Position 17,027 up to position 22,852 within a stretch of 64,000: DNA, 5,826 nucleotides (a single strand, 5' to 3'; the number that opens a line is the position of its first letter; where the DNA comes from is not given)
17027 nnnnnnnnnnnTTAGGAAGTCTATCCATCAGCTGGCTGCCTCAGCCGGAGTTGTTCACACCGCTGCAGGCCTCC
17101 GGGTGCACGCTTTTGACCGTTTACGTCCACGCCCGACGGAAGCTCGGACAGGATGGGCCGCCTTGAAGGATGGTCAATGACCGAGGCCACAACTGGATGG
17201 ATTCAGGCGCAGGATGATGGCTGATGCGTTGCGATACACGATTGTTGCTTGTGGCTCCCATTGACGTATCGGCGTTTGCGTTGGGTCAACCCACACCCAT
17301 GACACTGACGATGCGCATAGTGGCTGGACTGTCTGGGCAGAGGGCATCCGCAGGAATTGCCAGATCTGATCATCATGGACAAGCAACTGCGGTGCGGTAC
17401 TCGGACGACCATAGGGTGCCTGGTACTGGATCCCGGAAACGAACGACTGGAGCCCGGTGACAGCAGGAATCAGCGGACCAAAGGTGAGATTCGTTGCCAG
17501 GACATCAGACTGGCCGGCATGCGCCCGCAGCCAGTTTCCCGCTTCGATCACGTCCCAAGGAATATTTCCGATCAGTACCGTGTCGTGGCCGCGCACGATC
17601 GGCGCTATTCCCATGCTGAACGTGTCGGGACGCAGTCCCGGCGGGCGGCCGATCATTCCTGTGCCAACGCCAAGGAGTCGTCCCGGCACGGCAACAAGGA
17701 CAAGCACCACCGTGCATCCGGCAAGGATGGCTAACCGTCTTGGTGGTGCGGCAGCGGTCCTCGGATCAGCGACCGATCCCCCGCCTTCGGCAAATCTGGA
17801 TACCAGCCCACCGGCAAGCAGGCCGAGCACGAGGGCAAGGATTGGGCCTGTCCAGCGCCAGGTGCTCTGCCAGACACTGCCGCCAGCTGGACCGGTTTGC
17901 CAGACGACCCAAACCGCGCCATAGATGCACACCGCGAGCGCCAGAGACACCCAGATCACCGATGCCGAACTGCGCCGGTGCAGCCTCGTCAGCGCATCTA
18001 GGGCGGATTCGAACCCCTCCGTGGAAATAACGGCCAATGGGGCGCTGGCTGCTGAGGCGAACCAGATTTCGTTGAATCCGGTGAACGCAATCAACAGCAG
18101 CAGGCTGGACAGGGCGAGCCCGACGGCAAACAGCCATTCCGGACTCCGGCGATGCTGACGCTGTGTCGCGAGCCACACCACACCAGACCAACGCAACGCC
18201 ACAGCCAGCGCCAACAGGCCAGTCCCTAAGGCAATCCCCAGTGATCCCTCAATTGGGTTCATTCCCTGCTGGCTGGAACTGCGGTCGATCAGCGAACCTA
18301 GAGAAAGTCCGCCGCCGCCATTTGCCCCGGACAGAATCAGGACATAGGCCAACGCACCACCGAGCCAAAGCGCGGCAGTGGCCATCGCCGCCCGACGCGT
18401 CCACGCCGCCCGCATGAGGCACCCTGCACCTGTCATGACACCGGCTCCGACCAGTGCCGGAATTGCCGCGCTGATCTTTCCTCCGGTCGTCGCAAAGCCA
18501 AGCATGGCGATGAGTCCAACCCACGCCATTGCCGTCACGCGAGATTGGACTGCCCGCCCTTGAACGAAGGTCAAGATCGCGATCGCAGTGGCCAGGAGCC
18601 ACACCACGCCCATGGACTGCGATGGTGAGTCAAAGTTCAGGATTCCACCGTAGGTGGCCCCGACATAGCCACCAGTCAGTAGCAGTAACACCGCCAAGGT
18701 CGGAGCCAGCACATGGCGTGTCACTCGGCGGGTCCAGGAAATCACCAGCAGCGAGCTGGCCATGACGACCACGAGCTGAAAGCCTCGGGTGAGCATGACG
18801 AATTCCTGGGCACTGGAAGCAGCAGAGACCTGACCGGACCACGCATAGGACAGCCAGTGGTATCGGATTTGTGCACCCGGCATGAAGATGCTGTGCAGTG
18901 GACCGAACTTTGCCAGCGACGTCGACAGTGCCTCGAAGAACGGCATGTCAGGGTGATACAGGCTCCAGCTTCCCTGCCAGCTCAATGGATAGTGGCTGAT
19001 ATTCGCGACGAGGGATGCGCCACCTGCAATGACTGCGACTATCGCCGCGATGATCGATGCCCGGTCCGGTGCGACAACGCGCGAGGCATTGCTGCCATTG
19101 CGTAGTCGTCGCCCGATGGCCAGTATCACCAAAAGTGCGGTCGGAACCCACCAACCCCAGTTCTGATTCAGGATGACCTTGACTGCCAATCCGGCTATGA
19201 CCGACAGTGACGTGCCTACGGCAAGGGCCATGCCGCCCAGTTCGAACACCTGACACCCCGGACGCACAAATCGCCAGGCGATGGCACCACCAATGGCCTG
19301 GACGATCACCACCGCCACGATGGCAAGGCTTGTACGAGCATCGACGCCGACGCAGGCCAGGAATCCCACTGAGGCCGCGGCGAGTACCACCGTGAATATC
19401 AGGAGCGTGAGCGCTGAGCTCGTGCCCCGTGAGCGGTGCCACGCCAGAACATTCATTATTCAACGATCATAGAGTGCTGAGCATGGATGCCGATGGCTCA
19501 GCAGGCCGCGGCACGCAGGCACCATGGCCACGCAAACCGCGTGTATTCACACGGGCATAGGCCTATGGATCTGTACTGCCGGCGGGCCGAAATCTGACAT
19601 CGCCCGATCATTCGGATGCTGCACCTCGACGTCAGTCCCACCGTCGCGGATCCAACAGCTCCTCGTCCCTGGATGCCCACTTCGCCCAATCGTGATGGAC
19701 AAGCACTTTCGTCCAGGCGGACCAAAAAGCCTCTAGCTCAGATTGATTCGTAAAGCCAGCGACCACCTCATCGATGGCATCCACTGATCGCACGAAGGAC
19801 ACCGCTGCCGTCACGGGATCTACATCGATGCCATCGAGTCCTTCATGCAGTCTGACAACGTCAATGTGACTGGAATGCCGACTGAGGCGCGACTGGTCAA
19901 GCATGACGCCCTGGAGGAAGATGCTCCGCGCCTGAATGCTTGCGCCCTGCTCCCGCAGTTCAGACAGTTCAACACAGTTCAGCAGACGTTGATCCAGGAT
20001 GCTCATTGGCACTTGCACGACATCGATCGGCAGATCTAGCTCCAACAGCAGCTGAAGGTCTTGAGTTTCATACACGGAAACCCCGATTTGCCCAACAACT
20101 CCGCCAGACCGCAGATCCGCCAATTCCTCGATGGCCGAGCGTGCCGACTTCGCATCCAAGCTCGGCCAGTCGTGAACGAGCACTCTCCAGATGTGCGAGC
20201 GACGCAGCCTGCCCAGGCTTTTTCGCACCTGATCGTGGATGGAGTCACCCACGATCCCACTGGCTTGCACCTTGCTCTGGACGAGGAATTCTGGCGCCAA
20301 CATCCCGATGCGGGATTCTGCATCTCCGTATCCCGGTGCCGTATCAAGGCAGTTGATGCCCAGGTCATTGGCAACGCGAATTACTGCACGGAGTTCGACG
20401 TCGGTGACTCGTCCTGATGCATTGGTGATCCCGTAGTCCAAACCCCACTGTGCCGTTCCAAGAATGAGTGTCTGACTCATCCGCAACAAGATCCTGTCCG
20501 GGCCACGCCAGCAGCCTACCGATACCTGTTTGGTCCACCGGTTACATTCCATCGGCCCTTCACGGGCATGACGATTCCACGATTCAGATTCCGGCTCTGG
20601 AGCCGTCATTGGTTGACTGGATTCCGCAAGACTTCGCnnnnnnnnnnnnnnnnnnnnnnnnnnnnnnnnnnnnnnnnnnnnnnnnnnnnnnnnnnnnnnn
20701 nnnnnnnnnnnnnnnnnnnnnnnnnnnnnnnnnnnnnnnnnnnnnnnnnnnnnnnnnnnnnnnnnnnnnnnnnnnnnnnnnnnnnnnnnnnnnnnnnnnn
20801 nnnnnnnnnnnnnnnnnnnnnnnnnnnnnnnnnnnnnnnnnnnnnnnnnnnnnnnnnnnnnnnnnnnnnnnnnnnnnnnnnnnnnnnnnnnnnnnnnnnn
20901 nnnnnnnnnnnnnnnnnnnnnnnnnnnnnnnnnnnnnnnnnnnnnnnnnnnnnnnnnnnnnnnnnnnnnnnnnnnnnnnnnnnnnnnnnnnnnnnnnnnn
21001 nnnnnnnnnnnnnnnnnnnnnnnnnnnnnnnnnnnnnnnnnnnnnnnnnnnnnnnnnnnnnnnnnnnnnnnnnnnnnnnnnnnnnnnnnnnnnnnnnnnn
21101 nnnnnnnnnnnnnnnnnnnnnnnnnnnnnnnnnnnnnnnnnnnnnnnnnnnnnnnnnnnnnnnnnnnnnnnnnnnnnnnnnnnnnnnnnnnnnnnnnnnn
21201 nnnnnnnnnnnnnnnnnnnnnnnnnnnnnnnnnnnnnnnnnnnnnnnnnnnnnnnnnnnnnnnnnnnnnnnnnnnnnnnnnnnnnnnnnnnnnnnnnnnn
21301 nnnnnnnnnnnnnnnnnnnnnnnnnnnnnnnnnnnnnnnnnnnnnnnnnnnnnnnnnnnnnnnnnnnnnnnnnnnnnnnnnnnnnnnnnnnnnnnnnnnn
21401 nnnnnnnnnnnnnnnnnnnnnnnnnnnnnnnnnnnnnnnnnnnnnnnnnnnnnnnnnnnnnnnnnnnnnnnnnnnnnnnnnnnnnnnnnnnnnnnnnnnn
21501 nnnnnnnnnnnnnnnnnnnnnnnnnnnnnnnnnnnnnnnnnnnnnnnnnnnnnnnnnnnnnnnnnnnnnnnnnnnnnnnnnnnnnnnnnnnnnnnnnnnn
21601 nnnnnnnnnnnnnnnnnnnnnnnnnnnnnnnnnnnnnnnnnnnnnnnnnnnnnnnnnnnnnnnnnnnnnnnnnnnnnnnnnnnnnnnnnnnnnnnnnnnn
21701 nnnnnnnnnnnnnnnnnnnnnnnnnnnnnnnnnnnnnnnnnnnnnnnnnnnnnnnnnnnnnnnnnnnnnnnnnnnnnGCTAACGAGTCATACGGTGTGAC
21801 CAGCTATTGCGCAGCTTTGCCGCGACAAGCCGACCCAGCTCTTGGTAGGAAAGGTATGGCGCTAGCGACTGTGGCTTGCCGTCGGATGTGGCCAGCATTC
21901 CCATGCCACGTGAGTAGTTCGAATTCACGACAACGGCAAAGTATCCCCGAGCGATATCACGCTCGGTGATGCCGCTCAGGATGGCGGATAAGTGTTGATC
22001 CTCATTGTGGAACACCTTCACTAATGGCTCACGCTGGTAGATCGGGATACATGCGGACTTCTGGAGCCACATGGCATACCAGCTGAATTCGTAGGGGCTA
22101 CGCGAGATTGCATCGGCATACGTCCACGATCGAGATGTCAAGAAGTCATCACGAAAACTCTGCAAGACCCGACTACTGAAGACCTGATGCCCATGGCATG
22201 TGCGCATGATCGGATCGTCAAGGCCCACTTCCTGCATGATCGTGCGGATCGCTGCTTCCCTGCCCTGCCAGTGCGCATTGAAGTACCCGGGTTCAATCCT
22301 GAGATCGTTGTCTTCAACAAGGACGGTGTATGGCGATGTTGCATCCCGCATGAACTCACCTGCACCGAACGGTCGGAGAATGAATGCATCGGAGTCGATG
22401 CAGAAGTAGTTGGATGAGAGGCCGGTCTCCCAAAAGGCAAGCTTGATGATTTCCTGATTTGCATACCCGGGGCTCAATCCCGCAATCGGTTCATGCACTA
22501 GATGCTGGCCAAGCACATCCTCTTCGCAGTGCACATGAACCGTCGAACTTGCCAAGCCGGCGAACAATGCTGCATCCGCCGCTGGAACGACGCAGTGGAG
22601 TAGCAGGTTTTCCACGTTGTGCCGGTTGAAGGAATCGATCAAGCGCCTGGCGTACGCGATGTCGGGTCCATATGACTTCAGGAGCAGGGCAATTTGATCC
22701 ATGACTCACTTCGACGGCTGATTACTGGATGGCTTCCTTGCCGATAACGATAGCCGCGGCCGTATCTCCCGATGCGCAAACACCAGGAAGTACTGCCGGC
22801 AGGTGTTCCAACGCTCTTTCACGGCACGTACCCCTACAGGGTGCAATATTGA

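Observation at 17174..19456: Three-member paralogous family of ~750-aa polytopic proteins with private conserved motifs (GPLH...IRYHW; C-terminal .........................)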

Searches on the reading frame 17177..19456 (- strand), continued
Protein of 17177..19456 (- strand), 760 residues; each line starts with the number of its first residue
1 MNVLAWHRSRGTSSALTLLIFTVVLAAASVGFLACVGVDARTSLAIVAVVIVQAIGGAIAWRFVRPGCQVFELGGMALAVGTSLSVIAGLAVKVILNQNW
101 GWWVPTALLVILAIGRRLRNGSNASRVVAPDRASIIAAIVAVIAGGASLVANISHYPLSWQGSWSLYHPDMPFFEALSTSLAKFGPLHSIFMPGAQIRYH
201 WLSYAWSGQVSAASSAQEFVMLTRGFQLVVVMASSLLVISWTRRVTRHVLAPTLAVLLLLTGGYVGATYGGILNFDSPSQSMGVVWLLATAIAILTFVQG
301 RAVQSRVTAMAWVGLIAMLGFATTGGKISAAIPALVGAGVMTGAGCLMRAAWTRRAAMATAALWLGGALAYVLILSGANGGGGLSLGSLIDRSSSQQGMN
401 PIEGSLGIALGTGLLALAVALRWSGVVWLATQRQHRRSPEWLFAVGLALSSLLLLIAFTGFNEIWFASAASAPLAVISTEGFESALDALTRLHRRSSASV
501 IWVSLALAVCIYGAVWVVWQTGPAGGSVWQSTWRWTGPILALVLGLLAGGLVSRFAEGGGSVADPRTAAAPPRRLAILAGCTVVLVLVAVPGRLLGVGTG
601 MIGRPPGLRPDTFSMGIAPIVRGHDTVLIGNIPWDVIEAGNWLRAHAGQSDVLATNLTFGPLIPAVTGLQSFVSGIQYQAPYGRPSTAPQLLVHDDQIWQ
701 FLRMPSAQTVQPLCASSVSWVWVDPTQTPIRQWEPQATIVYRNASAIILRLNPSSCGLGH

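Call 69: fold_search(model_id=the predicted structure, library=pdb)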
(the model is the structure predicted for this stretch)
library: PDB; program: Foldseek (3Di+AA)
matches with E <= 10: 195; with E <= 0.001: 17
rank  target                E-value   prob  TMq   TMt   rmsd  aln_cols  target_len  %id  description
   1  9n9j_I                3.6e-06  1.00  0.29  0.31  21.1       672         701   13  Structure of a GRP94 folding intermediate engaged with a CCDC134- and FKBP11-bound secretory translocon (released 2025-11-19)
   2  8b6l_I                5.0e-06  1.00  0.30  0.33  18.9       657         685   12  Subtomogram average of the human Sec61-TRAP-OSTA-translocon (released 2022-12-07)
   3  7zli_A                1.2e-05  1.00  0.31  0.34  17.4       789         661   11  Cryo-EM structure of C-mannosyltransferase CeDPY19, in complex with Dol25-P-Man and bound to CMT2-Fab and anti-Fab nan (released 2023-01-11)
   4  7zlg_A                2.2e-05  1.00  0.31  0.35  18.0       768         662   10  Cryo-EM structure of C-mannosyltransferase CeDPY19, in complex with acceptor peptide and bound to CMT2-Fab and anti-Fa (released 2023-01-11)
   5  7zlh_A                3.0e-05  1.00  0.31  0.35  18.9       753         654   12  Cryo-EM structure of C-mannosyltransferase CeDPY19, in apo state, bound to CMT2-Fab and anti-Fab nanobody (released 2023-01-11)
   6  6s7t_A                4.2e-05  1.00  0.30  0.32  17.9       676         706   10  Cryo-EM structure of human oligosaccharyltransferase complex OST-B (released 2019-12-18)
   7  5ezm                  4.7e-05  1.00  0.38  0.50  10.9       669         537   12  Crystal Structure of ArnT from Cupriavidus metallidurans in the apo state (released 2016-02-17)
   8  7oci_F                4.9e-05  1.00  0.37  0.43  11.5       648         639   12  Cryo-EM structure of yeast Ost6p containing oligosaccharyltransferase complex (released 2022-02-16)
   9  6ftg_5                6.3e-05  1.00  0.28  0.31  18.5       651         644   14  Subtomogram average of OST-containing ribosome-translocon complexes from canine rough microsomal membranes (released 2018-03-21)
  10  5f15                  9.9e-05  1.00  0.38  0.50  10.7       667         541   12  Crystal Structure of ArnT from Cupriavidus metallidurans bound to Undecaprenyl phosphate (released 2016-02-17)
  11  6ezn_F                1.3e-04  1.00  0.36  0.41  13.8       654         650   11  Cryo-EM structure of the yeast oligosaccharyltransferase (OST) complex (released 2018-01-17)
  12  6c26_A                2.8e-04  1.00  0.35  0.40  13.2       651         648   12  The Cryo-EM structure of a eukaryotic oligosaccharyl transferase complex (released 2018-01-31)
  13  8if8_B                3.1e-04  1.00  0.42  0.49  14.9       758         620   13  Arabinosyltransferase AftA (released 2023-05-31)
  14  6w98_A                3.8e-04  1.00  0.38  0.24   9.0       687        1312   13  Single-Particle Cryo-EM Structure of Arabinofuranosyltransferase AftD from Mycobacteria (released 2020-05-13)
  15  6s7o_A                5.2e-04  1.00  0.30  0.33  18.6       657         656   12  Cryo-EM structure of human oligosaccharyltransferase complex OST-A (released 2019-12-18)
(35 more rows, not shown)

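Call 87: search_solved_structures(query=L005:7101-7751:+, max_evalue=0.01)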
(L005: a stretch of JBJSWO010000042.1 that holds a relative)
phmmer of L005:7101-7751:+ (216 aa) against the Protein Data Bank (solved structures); distinct sequences matched with E-value up to 0.01: 0.

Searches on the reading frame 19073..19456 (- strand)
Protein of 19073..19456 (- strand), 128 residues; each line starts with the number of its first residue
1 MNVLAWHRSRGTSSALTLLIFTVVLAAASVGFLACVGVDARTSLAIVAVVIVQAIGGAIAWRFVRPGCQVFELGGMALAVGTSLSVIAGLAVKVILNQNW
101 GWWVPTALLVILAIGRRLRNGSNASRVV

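Call 60: search_protein_families(library=pfam, alignment_id=A3, max_evalue=10)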
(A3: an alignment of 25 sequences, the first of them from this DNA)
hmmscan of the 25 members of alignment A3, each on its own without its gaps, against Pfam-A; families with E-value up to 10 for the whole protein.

A. member 1, seq(128 aa): 0 families

B. families by the number of members that match (of 25 scanned): 20 families
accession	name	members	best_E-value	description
PF13567.11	DUF4131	2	1.1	Domain of unknown function (DUF4131)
PF13761.12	DUF4166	1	0.0015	Domain of unknown function (DUF4166)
PF07698.17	7TM-7TMR_HD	1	0.011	7TM receptor with intracellular HD hydrolase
PF11990.13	DUF3487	1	0.03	Protein of unknown function (DUF3487)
PF01757.29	Acyl_transf_3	1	0.063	Acyltransferase domain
PF24365.1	DUF7521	1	0.15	Family of unknown function (DUF7521)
PF00796.23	PSI_8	1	0.16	Photosystem I reaction centre subunit VIII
PF20134.4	DUF6524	1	0.19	Family of unknown function (DUF6524)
PF10398.14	DUF2443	1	0.19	Protein of unknown function (DUF2443)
PF10828.13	DUF2570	1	0.23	Protein of unknown function (DUF2570)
PF01040.23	UbiA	1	0.23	UbiA prenyltransferase family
PF06936.16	Selenoprotein_S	1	0.33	Selenoprotein S (SelS)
PF00746.26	Gram_pos_anchor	1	0.79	LPXTG cell wall anchor motif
PF09586.16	YfhO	1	1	Bacterial membrane protein YfhO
PF13994.11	PgaD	1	1.2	PgaD-like protein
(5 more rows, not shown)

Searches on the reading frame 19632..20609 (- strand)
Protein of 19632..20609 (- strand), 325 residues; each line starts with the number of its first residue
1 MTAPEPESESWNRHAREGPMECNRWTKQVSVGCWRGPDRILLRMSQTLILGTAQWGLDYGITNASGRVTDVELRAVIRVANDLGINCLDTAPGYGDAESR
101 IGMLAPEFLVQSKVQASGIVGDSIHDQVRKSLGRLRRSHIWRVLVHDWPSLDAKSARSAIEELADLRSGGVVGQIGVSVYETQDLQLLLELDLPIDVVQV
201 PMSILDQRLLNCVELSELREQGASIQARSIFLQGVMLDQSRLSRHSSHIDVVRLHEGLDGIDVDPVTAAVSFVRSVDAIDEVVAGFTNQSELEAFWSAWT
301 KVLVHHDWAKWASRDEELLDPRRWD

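Call 20: search_protein_families(library=pfam, proteins=[window:19632-20609:-], max_evalue=0.001)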
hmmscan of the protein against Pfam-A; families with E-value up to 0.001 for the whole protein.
window:19632-20609:- (325 aa): 1 family
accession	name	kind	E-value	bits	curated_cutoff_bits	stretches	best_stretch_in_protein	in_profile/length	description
PF00248.27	Aldo_ket_red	-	3.4e-21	76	24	1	48-313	2-288/291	Aldo/keto reductase family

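Call 63: search_protein_families(library=ncbifam, proteins=[window:19632-20609:-], max_evalue=0.00001)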
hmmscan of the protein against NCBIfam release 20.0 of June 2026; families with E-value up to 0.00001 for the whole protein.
window:19632-20609:- (325 aa): 3 families
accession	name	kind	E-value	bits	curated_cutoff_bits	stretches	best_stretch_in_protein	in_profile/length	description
NF011432.0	PRK14863.1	equivalog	1.3e-28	100.4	244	1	48-324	8-290/292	bifunctional regulator KidO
NF049922.1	MethglyxlRedYdjG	equivalog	1.7e-10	40.4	550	0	121-236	111-225/326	NADH-dependent methylglyoxal reductase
NF008377.0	PRK11172.1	equivalog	2.9e-06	26.7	327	1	67-185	12-136/267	2,5-didehydrogluconate reductase DkgB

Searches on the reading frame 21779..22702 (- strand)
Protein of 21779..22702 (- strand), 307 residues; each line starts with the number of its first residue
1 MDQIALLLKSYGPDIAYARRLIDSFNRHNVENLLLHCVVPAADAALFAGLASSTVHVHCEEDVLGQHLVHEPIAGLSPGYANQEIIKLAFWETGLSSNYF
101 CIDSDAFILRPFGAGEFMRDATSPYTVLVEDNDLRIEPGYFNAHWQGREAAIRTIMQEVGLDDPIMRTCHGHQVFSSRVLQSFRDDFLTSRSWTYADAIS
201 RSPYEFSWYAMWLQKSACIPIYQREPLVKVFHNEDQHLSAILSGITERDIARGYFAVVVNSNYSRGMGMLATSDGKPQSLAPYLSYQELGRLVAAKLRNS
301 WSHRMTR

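Call 20: search_protein_families(library=pfam, proteins=[window:21779-22702:-], max_evalue=0.001)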
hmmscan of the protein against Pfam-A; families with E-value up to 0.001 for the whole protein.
window:21779-22702:- (307 aa): 1 family
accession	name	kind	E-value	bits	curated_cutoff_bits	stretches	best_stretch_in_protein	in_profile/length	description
PF20102.4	DUF6492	-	0.00058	19.5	22.9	1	14-121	20-129/291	Family of unknown function (DUF6492)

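Call 56: search_protein_families(library=ncbifam, proteins=[window:21779-22702:-], max_evalue=0.01)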
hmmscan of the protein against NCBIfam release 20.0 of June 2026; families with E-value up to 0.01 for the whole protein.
window:21779-22702:- (307 aa): 0 families
